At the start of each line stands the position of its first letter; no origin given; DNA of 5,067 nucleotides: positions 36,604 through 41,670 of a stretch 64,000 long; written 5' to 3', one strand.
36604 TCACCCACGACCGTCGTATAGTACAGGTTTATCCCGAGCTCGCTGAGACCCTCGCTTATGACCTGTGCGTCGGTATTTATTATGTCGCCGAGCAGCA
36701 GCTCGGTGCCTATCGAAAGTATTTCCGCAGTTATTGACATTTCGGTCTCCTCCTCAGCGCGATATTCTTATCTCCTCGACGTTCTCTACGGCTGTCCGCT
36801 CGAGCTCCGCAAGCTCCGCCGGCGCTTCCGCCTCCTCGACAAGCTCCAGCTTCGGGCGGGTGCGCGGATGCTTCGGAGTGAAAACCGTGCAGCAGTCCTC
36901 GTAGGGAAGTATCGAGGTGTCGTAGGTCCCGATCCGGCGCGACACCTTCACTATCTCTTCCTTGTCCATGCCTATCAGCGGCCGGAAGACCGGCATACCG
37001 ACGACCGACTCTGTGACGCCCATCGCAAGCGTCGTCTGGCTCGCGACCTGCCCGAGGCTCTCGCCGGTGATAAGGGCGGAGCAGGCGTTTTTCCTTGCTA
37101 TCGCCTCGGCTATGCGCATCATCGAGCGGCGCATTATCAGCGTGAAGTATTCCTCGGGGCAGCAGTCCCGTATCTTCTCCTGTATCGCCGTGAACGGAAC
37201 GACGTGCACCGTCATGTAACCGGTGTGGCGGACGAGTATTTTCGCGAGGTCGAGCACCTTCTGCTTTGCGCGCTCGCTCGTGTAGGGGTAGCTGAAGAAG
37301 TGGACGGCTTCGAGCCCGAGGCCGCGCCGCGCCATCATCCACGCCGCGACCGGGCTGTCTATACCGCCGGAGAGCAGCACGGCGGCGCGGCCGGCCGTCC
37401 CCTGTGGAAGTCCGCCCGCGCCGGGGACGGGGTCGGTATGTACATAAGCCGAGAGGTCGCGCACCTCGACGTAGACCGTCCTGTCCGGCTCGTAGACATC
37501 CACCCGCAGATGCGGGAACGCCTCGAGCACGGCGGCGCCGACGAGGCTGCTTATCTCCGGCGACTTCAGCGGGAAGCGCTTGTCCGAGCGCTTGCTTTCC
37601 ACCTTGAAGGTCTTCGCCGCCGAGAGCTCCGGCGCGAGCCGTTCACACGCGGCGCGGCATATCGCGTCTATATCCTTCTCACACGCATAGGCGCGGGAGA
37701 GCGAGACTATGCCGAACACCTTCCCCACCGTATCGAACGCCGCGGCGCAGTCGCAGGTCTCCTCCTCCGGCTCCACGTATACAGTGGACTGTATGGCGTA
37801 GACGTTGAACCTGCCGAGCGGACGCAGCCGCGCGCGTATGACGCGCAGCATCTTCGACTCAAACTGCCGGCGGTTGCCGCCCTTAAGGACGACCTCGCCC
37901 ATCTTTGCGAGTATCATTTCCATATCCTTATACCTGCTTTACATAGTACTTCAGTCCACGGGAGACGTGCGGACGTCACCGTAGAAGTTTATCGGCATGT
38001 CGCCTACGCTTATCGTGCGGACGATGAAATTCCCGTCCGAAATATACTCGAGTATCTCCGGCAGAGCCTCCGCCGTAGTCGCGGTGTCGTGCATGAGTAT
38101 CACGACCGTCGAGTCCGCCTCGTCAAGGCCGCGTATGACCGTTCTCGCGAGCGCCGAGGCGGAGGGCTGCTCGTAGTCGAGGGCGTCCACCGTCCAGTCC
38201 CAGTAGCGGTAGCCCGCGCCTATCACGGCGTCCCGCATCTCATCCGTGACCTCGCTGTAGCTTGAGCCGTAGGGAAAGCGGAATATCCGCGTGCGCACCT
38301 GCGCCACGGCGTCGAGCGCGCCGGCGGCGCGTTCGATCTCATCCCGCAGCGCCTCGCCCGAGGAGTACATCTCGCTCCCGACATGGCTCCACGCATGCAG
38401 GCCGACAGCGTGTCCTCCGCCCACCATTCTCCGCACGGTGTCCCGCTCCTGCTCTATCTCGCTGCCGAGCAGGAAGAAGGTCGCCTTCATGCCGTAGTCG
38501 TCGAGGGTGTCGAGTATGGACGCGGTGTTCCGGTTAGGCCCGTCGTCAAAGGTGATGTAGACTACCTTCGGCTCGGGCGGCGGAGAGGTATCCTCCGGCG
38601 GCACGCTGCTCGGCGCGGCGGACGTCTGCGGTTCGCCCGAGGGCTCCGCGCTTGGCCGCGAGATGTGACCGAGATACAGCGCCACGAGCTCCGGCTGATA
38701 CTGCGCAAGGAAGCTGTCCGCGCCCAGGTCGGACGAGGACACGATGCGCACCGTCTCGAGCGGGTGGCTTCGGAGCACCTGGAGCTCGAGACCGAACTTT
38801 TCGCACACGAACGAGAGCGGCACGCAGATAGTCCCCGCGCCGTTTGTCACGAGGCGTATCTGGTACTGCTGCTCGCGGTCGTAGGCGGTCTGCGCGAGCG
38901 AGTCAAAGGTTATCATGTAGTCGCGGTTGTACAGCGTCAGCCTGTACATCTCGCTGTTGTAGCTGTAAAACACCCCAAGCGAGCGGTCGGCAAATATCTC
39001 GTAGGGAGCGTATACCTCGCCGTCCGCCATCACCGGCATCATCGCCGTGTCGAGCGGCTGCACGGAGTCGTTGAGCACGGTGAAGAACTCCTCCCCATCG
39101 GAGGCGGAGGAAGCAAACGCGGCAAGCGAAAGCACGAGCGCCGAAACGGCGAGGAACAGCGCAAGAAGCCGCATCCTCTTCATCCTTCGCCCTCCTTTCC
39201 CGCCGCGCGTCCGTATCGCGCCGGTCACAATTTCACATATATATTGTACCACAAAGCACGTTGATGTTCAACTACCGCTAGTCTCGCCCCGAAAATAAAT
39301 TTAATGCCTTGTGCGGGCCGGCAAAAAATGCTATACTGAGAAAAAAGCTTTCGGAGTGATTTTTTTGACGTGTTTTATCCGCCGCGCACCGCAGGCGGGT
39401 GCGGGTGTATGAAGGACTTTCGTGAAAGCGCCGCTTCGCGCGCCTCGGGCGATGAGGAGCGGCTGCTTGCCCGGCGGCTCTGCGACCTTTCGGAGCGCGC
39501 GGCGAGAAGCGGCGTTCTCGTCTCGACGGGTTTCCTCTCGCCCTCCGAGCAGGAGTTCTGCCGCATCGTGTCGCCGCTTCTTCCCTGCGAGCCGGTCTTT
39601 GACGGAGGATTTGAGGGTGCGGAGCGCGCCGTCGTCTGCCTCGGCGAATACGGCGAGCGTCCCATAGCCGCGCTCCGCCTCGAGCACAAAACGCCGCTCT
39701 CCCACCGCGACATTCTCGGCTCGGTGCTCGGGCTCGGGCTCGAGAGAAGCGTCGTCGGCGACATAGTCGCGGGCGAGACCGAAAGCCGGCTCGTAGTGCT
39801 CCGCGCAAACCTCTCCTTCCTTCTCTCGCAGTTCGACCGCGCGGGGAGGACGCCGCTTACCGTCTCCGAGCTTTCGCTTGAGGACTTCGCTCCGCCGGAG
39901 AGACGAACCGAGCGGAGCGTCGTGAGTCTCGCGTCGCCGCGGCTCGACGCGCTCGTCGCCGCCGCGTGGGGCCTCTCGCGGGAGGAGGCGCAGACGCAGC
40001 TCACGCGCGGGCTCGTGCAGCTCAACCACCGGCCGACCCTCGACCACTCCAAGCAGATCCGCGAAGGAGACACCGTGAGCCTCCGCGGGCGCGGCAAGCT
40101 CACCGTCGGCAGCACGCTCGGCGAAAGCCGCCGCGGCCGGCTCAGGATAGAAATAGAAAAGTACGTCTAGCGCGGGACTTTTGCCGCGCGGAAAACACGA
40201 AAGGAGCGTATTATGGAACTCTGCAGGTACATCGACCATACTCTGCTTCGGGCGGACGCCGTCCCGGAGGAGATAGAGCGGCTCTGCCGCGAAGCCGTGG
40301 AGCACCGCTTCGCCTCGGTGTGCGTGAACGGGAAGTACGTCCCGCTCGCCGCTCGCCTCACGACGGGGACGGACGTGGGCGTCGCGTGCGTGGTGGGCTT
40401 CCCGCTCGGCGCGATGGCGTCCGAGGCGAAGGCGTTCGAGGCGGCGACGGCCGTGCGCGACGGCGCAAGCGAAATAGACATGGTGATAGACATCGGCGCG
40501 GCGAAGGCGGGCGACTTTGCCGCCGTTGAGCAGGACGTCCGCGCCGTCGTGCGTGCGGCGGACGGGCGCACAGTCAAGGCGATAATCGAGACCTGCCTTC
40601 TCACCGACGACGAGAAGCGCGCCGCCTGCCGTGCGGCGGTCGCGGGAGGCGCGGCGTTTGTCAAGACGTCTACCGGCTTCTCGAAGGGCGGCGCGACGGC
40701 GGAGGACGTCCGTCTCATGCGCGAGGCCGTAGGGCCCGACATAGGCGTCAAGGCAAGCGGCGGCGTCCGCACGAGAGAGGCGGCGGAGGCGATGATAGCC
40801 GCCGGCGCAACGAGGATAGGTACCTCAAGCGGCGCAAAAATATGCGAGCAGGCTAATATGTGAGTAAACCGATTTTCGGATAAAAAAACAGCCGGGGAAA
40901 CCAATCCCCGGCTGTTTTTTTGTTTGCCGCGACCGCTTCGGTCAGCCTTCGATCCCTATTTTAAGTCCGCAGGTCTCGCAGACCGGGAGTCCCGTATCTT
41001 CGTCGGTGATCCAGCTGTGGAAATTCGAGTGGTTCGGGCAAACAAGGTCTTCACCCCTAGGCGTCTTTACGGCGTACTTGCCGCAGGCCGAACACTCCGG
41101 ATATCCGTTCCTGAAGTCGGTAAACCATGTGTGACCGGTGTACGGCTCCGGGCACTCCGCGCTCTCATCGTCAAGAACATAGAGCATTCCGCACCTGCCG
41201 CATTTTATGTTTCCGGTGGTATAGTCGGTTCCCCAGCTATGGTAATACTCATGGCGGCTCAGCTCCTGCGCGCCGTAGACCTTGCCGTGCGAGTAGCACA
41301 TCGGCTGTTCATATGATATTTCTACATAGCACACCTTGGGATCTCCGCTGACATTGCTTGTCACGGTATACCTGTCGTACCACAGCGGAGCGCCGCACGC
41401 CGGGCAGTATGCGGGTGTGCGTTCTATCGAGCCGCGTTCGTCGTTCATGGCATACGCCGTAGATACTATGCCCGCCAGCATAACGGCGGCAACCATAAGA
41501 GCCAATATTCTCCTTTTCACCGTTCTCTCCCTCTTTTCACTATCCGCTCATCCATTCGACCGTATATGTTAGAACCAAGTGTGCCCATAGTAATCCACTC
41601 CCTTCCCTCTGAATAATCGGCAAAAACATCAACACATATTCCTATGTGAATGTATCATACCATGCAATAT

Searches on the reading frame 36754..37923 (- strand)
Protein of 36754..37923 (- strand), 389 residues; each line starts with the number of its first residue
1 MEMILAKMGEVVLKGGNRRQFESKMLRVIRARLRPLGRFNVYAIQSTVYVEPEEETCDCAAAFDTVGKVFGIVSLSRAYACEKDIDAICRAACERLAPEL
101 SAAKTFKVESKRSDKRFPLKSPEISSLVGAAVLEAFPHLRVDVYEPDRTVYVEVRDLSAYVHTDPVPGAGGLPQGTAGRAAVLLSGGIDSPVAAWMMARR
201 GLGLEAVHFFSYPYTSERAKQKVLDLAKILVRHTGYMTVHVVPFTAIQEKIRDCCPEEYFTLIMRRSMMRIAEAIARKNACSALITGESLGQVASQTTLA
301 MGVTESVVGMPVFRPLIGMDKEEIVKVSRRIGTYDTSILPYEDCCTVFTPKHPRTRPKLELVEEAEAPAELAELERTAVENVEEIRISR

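Call 93: search_protein_families(library=pfam, max_evalue=0.00001, proteins=[window:36754-37923:-])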
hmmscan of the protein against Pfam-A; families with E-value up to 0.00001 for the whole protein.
window:36754-37923:- (389 aa): 4 families
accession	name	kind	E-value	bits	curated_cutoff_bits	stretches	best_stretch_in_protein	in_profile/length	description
PF02568.20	ThiI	-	2.3e-68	230.1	20.5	1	175-367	1-193/197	Thiamine biosynthesis protein (ThiI)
PF22025.1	ThiI_fer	-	4.8e-18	65.8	25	1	3-76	1-72/72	ThiI ferredoxin-like domain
PF02926.22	THUMP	-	1.4e-15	57.9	20.6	1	82-164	1-84/84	THUMP domain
PF06508.19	QueC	-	3.8e-07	30.3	22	0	179-244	1-60/210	Queuosine biosynthesis protein QueC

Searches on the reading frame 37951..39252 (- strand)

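Call 93: search_protein_families(library=pfam, max_evalue=0.00001, proteins=[window:37951-39252:-])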
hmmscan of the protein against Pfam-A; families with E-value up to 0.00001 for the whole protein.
window:37951-39252:- (433 aa): 1 family
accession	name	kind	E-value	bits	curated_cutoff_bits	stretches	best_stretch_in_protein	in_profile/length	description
PF01522.26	Polysacc_deac_1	-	9.5e-34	116.5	23.1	1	225-350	3-123/124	Polysaccharide deacetylase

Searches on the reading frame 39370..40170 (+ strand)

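Call 93: search_protein_families(library=pfam, max_evalue=0.00001, proteins=[window:39370-40170:+])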
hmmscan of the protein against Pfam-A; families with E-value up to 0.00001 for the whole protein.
window:39370-40170:+ (266 aa): 1 family
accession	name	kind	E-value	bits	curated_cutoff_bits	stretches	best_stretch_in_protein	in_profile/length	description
PF17774.7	YlmH_RBD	-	7.2e-11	42.7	23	1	109-171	21-83/84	Putative RNA-binding domain in YlmH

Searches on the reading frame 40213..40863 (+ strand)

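Call 93: search_protein_families(library=pfam, max_evalue=0.00001, proteins=[window:40213-40863:+])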
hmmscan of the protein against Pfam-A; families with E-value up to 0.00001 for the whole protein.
window:40213-40863:+ (216 aa): 1 family
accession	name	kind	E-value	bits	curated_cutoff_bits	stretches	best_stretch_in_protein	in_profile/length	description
PF01791.15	DeoC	-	1.4e-15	58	23.8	1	6-212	5-228/229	DeoC/LacD family aldolase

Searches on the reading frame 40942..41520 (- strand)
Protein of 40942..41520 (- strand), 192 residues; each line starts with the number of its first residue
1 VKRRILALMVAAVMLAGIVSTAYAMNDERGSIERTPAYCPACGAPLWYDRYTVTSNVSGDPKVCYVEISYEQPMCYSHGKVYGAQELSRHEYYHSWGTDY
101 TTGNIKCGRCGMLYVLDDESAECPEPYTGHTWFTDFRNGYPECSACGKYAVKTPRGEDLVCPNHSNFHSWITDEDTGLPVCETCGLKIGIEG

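Call 93: search_protein_families(library=pfam, max_evalue=0.00001, proteins=[window:40942-41520:-])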
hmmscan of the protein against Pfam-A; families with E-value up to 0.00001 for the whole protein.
window:40942-41520:- (192 aa): 1 family
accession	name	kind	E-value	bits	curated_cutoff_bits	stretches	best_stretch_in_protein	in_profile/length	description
PF08271.17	Zn_Ribbon_TF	-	5.1e-06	26.4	29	0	160-189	2-30/43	TFIIB zinc-binding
